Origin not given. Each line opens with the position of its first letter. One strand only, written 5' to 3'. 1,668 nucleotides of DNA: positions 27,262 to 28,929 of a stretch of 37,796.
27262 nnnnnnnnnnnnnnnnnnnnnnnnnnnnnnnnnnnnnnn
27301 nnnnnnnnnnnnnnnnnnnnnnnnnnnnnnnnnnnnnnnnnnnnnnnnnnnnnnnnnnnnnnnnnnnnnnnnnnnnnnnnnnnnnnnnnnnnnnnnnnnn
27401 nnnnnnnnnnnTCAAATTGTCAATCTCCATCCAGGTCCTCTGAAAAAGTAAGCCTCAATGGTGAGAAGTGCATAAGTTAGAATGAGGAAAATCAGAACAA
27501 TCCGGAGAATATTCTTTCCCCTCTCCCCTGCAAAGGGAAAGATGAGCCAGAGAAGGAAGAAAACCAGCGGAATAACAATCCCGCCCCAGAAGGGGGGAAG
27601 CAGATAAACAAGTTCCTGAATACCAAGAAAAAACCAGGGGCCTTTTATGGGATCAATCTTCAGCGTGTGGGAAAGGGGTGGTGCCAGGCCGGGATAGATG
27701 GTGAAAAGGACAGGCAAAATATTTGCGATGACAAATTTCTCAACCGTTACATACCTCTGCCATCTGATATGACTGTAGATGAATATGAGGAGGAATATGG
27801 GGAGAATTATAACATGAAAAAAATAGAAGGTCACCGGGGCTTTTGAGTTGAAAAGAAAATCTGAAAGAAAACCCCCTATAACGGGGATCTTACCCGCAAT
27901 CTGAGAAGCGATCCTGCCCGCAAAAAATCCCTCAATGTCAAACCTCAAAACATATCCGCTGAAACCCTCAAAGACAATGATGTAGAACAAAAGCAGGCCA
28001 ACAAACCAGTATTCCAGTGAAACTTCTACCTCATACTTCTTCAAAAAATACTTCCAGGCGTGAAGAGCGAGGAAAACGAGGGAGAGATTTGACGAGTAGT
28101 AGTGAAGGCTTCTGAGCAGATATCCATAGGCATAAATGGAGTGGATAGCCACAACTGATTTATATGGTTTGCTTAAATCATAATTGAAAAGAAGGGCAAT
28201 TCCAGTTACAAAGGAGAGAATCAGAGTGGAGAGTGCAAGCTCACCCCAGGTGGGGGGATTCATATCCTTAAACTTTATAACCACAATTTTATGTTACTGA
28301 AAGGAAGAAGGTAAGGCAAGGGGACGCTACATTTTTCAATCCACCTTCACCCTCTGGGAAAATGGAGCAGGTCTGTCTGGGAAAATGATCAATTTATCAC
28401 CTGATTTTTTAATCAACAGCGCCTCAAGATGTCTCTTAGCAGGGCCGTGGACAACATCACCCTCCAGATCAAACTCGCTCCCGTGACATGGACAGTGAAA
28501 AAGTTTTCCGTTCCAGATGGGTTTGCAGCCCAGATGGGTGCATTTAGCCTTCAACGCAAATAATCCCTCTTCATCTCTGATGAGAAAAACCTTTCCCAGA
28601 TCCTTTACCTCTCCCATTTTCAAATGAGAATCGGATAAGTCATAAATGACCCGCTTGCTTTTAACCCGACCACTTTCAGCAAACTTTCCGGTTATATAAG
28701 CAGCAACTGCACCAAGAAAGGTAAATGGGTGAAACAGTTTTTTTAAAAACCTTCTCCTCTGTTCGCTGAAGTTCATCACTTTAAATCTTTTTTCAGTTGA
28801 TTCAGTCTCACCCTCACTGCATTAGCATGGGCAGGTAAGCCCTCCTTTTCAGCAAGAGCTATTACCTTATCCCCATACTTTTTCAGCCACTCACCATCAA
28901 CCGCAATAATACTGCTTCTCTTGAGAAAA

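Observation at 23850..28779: Rieske / b6-like cytochrome b core wired to two large multihaem cytochromes (12 + 10 haem motifs) instead of a c1/f subunit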

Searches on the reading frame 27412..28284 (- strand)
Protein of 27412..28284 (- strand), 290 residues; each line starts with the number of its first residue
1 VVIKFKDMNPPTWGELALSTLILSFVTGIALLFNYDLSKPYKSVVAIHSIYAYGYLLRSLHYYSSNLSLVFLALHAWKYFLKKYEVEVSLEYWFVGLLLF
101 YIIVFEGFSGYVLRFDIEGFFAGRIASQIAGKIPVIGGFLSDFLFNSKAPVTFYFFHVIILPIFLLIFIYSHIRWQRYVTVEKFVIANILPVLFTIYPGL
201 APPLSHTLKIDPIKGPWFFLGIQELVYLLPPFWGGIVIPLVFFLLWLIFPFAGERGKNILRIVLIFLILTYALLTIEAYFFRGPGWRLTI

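Call 4: search_protein_families(library=pfam, proteins=[window:27412-28284:-], max_evalue=1)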
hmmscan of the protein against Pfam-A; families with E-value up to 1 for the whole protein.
window:27412-28284:- (290 aa): 2 families
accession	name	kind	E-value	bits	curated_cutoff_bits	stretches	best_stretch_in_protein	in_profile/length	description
PF00033.24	Cytochrome_B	-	1.6e-20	74.2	27.2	1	14-174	17-183/189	Cytochrome b/b6/petB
PF13631.11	Cytochrom_B_N_2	-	9.9e-14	52.1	27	1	71-173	6-113/169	Cytochrome b(N-terminal)/b6/petB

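Call 5: search_protein_families(library=ncbifam, proteins=[window:27412-28284:-], max_evalue=1)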
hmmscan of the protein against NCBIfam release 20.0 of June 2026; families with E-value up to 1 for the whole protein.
window:27412-28284:- (290 aa): 5 families
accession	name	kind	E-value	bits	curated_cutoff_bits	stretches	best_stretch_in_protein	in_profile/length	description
NF040969.1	cytb_ExtP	equivalog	3.4e-26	92.3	290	1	14-173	28-194/205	selenite/tellurite reduction operon b-type cytochrome ExtP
NF002990.0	PRK03735.1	subfamily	5.5e-24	85.2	325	1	13-174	44-212/223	cytochrome b6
NF050120.1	bc1_QcrB_actin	exception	4.8e-13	48.8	500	1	33-174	67-213/458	cytochrome bc1 complex cytochrome b subunit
NF041076.1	cyt_b_SoxC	equivalog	3.8e-05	22.7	740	1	14-172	31-192/542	proton pump complex cytochrome B SoxC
NF040970.1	memb_ExtQ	equivalog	0.00023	21.4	150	1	185-288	18-130/134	selenite/tellurite reduction operon b-type cytochrome membrane protein ExtQ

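Call 28: search_solved_structures(query=window:27412-28284:-, max_evalue=0.001, show_alignments=3)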
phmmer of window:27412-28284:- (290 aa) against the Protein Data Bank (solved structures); distinct sequences matched with E-value up to 0.001: 51.
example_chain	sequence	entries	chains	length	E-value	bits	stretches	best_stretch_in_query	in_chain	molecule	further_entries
1vf5_A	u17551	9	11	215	6.2e-18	68.5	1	14-174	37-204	CYTOCHROME B6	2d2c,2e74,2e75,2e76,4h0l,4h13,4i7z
2zt9_A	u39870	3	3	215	5.1e-17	65.5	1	14-174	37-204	Cytochrome b6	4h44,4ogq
7r0w_I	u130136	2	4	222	5e-16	62.2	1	14-173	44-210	Cytochrome b6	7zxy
1q90_B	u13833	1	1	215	1e-15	61.2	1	16-174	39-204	Cytochrome b6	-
6rqf_I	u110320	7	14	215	8.1e-15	58.3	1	14-174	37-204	Cytochrome b6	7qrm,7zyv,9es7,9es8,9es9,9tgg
8smr_I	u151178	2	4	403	2.5e-10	43.5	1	13-173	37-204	Cytochrome b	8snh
7q21_B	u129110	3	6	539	2.4e-09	40.3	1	31-177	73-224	Cytochrome bc1 complex cytochrome b subunit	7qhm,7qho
8zos_A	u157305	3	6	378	5.2e-09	39.2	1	13-172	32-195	Cytochrome b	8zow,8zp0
5gup_w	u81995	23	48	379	5.2e-09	39.2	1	13-172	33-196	Cytochrome b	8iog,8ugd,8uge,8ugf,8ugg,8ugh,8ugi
5nmi_C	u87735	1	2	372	5.6e-09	39.1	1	13-173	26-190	Cytochrome b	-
1qcr_C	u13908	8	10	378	5.8e-09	39.1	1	13-173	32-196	UBIQUINOL CYTOCHROME C OXIDOREDUCTASE | Cytochrome b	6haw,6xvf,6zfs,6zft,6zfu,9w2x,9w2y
1be3_C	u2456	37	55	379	5.8e-09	39.1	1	13-173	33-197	CYTOCHROME BC1 COMPLEX | Cytochrome B | Cytochrome b, heme protein, mitochondrial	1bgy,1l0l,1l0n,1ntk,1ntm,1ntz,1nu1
8uca_3C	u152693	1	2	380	5.9e-09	39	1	14-173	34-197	Cytochrome b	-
7o37_C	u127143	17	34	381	5.9e-09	39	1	14-173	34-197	Cytochrome b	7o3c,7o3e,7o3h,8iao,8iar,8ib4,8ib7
9fks_a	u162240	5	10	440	4.1e-08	36.2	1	12-176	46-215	Cytochrome b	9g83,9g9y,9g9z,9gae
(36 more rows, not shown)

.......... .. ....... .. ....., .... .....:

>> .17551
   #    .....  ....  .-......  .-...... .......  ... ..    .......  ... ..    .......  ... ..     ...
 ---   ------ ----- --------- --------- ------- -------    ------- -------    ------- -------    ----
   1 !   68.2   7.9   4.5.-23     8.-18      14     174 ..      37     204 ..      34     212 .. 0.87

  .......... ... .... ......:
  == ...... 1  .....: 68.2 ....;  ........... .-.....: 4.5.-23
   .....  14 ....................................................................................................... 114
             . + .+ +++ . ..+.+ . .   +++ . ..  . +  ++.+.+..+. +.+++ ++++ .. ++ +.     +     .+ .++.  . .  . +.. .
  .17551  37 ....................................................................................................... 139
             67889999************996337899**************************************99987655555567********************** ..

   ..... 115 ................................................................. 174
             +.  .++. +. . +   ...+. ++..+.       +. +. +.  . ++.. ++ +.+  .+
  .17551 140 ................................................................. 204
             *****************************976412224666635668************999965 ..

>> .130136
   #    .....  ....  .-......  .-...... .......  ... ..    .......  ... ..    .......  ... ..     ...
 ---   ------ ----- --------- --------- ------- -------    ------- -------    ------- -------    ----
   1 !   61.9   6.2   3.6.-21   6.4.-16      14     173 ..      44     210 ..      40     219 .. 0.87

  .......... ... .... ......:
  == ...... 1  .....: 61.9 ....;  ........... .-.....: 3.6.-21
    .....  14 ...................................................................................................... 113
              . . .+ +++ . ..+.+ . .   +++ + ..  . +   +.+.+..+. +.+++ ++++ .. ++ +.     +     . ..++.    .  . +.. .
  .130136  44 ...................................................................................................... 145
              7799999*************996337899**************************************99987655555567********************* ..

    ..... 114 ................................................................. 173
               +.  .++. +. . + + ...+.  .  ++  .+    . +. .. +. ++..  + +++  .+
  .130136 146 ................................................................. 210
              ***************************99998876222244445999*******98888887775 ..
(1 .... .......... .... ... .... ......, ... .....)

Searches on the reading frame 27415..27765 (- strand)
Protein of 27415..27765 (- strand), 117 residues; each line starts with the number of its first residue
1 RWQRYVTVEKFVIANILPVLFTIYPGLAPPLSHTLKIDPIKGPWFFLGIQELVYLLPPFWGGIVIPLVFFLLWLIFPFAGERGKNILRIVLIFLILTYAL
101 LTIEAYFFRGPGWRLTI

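Call 40: search_solved_structures(query=window:27415-27765:-, max_evalue=10, show_alignments=4)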
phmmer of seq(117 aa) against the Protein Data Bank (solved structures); distinct sequences matched with E-value up to 10: 0.

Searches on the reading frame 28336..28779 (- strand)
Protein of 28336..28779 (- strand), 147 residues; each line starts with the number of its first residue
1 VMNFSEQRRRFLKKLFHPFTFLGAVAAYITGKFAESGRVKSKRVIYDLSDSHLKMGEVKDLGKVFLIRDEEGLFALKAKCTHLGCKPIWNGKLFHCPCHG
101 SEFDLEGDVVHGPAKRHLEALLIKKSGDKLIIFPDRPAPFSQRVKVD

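Call 4: search_protein_families(library=pfam, proteins=[window:28336-28779:-], max_evalue=1)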
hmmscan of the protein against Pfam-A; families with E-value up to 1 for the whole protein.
window:28336-28779:- (147 aa): 1 family
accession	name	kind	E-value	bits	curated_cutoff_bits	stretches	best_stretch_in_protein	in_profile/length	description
PF00355.32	Rieske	-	1.2e-12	48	20.3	1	62-119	23-85/88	Rieske [2Fe-2S] domain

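Call 5: search_protein_families(library=ncbifam, proteins=[window:28336-28779:-], max_evalue=1)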
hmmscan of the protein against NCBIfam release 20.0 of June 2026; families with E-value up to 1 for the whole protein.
window:28336-28779:- (147 aa): 8 families
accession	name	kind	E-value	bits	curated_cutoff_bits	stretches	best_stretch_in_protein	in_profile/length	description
NF010001.0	PRK13474.1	subfamily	5.3e-16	58.4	154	1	73-134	100-163/178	cytochrome b6-f complex iron-sulfur subunit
NF045928.1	Cytb6fFeSPetC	equivalog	1.8e-15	56.8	250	1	74-133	102-163/179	cytochrome b6-f complex iron-sulfur subunit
TIGR01416.1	Rieske_proteo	equivalog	1.2e-13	51.5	97.4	1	70-129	106-171/176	ubiquinol-cytochrome c reductase iron-sulfur subunit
NF050121.1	bc1_QcrA_actin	exception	8.4e-09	35.4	275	1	71-124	238-296/319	cytochrome bc1 complex Rieske iron-sulfur subunit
NF041174.1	SDX_Thmprot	equivalog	2.1e-05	24.6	170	1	60-111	23-78/109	sulredoxin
TIGR02694.1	arsenite_ox_S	equivalog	7e-05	22.7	95.65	1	69-124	47-106/129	arsenate reductase (azurin) small subunit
TIGR03171.1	soxL2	equivalog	9.4e-05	21.5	582.1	1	93-124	232-265/321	Rieske iron-sulfur protein SoxL2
NF007422.0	PRK09965.1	equivalog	0.0057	16.7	113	1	63-131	25-97/106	bifunctional 3-phenylpropionate/cinnamic acid dioxygenase ferredoxin subunit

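Call 29: search_solved_structures(query=window:28336-28779:-, max_evalue=0.001, show_alignments=2)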
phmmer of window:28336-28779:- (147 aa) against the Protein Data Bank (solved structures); distinct sequences matched with E-value up to 0.001: 73 (the best 60 are shown).
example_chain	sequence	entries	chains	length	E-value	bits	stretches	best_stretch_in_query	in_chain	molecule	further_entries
9rk3_A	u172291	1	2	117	2.2e-15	59.9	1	60-134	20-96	Similar to Rieske 2Fe-2S iron sulfur protein (Cytochrome b6-F complex)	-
2zt9_D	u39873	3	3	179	6e-13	52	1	67-133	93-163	Cytochrome b6-f complex iron-sulfur subunit 1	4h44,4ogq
3azc_A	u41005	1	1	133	3.1e-12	49.7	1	53-134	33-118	Cytochrome b6-f complex iron-sulfur subunit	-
7zxy_D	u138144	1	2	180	1.3e-11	47.7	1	50-131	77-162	Cytochrome b6-f complex iron-sulfur subunit 2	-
2e74_D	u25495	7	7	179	1.3e-11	47.7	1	23-135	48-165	Cytochrome b6-f complex iron-sulfur subunit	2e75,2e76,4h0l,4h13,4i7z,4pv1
7r0w_D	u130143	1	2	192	1.5e-11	47.5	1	70-131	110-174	Rieske domain, PetC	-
6kls_A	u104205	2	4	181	1.7e-11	47.3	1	65-132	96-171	Rieske-I iron sulfur protein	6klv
1vf5_D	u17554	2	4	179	1.8e-11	47.2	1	23-135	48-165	RIESKE IRON-SULFUR PROTEIN | Cytochrome b6-f complex iron-sulfur subunit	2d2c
9rk4_A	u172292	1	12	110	2.5e-11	46.7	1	62-133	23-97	Similar to the Rieske Protein II of bc1 complex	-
9gs2_H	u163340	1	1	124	9.2e-11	44.9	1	65-132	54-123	Cytochrome b-c1 complex subunit Rieske, mitochondrial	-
1ezv_E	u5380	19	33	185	2.4e-10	43.5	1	65-132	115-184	UBIQUINOL-CYTOCHROME C REDUCTASE IRON-SULFUR SUBUNIT | Ubiquinol-cytochrome c reductase iron-sulfur subunit, mitochondrial precursor | Cytochrome b-c1 complex s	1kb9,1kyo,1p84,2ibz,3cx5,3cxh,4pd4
1q90_C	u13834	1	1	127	2.8e-10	43.3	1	73-118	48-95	Cytochrome B6-F complex iron-sulfur subunit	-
6giq_E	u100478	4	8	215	3.2e-10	43.1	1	65-132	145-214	Cytochrome b-c1 complex subunit Rieske, mitochondrial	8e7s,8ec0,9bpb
3cwb_E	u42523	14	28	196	5.1e-10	42.5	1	76-132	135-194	MITOCHONDRIAL UBIQUINOL-CYTOCHROME C REDUCTASE IRON-SULFUR PROTEIN | Cytochrome b-c1 complex subunit Rieske, mitochondrial | CYTOCHROME B-C1 COMPLEX SUBUNIT 5, 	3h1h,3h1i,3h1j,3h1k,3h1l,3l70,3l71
5cxm_A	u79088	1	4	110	5.7e-10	42.3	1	73-132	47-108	Cytochrome b6/f complex iron-sulfur subunit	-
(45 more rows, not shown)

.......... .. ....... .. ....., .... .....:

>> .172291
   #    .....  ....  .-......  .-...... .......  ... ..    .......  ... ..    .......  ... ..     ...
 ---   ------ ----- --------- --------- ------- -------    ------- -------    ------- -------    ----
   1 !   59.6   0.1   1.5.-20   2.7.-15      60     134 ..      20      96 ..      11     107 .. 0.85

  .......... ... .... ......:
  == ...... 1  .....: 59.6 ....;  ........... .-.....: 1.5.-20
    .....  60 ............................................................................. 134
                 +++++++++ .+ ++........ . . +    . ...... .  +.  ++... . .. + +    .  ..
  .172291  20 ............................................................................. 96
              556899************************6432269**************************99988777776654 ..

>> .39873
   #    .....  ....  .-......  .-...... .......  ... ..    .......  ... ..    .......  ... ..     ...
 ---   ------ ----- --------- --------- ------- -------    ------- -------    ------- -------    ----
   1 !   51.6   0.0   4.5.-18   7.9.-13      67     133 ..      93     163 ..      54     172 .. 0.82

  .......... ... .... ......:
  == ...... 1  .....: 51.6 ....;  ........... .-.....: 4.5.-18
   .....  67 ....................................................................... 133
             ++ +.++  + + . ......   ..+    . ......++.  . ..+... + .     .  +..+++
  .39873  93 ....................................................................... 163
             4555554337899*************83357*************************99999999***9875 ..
